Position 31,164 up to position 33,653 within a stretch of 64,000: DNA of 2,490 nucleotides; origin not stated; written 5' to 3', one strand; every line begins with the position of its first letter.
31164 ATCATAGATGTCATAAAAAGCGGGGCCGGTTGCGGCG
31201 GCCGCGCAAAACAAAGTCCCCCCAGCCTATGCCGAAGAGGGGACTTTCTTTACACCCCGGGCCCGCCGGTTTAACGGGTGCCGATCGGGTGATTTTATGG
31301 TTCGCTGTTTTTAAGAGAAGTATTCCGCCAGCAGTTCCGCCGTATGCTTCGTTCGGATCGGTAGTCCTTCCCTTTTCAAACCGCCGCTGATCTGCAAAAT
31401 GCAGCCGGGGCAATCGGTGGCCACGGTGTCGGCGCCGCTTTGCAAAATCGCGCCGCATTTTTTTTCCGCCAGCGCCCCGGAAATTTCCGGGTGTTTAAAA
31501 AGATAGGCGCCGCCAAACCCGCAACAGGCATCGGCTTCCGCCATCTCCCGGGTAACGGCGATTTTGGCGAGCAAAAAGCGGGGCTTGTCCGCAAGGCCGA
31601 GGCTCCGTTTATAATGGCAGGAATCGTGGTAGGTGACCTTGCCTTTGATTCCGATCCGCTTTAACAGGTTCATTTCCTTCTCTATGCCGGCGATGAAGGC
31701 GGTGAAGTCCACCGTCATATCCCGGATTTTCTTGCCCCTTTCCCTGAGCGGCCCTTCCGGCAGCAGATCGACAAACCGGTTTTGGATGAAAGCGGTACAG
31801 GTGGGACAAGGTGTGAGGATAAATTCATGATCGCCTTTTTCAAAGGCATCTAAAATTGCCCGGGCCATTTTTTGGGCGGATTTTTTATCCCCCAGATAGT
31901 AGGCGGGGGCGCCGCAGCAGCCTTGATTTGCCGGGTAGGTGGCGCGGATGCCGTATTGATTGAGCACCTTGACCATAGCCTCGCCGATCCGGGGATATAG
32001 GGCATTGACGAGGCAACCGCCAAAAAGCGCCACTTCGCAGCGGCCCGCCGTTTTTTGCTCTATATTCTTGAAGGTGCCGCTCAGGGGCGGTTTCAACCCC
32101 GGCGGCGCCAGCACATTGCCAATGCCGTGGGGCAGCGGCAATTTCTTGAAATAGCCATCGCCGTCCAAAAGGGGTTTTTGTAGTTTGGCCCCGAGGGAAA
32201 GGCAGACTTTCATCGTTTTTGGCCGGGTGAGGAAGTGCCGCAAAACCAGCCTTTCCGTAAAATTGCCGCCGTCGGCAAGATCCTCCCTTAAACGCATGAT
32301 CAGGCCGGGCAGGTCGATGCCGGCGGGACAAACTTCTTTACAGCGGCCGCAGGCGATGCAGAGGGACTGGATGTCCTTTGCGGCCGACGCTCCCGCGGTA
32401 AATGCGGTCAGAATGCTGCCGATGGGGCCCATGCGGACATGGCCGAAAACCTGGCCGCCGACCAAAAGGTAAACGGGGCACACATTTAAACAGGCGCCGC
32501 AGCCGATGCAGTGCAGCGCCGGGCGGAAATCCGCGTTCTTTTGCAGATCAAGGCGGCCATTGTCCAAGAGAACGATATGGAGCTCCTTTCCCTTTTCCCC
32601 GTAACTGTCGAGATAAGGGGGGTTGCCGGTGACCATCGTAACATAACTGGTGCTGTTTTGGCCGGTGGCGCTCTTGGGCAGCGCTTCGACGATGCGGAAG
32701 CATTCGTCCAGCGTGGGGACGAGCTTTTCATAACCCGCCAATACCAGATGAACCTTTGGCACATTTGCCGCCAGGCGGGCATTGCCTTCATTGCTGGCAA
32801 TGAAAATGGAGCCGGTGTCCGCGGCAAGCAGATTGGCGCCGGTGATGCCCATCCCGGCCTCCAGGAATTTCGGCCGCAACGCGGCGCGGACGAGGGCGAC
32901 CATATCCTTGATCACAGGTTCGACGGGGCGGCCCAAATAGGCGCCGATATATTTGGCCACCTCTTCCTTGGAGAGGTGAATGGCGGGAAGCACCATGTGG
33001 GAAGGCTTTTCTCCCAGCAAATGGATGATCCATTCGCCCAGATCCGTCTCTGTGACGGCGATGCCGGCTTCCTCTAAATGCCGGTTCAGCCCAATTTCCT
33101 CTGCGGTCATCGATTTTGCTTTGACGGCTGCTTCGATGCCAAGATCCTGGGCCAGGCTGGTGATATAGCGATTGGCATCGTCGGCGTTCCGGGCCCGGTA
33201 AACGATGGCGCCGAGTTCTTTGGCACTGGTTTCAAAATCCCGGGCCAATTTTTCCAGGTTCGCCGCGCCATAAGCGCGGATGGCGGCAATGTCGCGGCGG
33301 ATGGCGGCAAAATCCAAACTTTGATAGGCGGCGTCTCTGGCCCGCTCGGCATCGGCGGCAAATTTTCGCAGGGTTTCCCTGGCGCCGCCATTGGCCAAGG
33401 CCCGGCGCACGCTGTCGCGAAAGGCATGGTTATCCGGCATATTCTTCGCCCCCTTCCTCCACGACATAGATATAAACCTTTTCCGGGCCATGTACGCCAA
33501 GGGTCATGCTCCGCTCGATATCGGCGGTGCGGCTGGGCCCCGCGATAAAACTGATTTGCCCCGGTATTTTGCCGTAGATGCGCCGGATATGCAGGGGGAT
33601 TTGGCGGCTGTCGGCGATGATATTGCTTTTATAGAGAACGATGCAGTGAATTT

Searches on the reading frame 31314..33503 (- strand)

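Call 10: search_protein_families(library=pfam, proteins=[window:31314-33503:-], max_evalue=0.01)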
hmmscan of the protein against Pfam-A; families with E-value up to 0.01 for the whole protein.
window:31314-33503:- (730 aa): 17 families
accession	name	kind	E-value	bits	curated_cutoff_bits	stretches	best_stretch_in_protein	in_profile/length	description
PF02589.21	LUD_dom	-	3.8e-40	138.1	22.6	1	89-312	3-188/189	LUD domain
PF02754.22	CCG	-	5.5e-34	116.6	20.6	2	491-573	1-84/85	Cysteine-rich domain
PF13183.11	Fer4_8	-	5.7e-16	59.3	27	1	330-396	3-68/68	4Fe-4S dicluster domain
PF00037.32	Fer4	-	1.4e-09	37.8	21.1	2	378-395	4-21/24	4Fe-4S binding domain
PF12838.12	Fer4_7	-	1.9e-09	38.3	27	1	331-396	1-52/52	4Fe-4S dicluster domain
PF13534.11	Fer4_17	-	6.2e-09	36.7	22.2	1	332-397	2-61/61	4Fe-4S dicluster domain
PF13187.11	Fer4_9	-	7.4e-08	32.7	27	1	331-395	1-50/52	4Fe-4S dicluster domain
PF13237.11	Fer4_10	-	8.6e-08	32.4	25.5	1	331-393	8-53/53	4Fe-4S dicluster domain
PF13484.11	Fer4_16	-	1.8e-07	32.3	30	1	331-394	1-65/66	4Fe-4S double cluster binding domain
PF12797.12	Fer4_2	-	2.4e-07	30.7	24.5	1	330-344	8-22/22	4Fe-4S binding domain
PF12837.12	Fer4_6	-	5.9e-07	29.6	25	1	379-395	6-22/24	4Fe-4S binding domain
PF13746.11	Fer4_18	-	3.9e-06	27.5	27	0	376-398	55-77/114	4Fe-4S dicluster domain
PF14697.11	Fer4_21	-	5.7e-06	26.8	35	0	331-344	40-53/59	4Fe-4S dicluster domain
PF25160.1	LdpA_Fe-S-bd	-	7e-06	26.2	27.6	1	377-395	23-41/49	LdpA Fe-S cluster-binding domain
PF12798.12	Fer4_3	-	3.2e-05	24.9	27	0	332-344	1-13/15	4Fe-4S binding domain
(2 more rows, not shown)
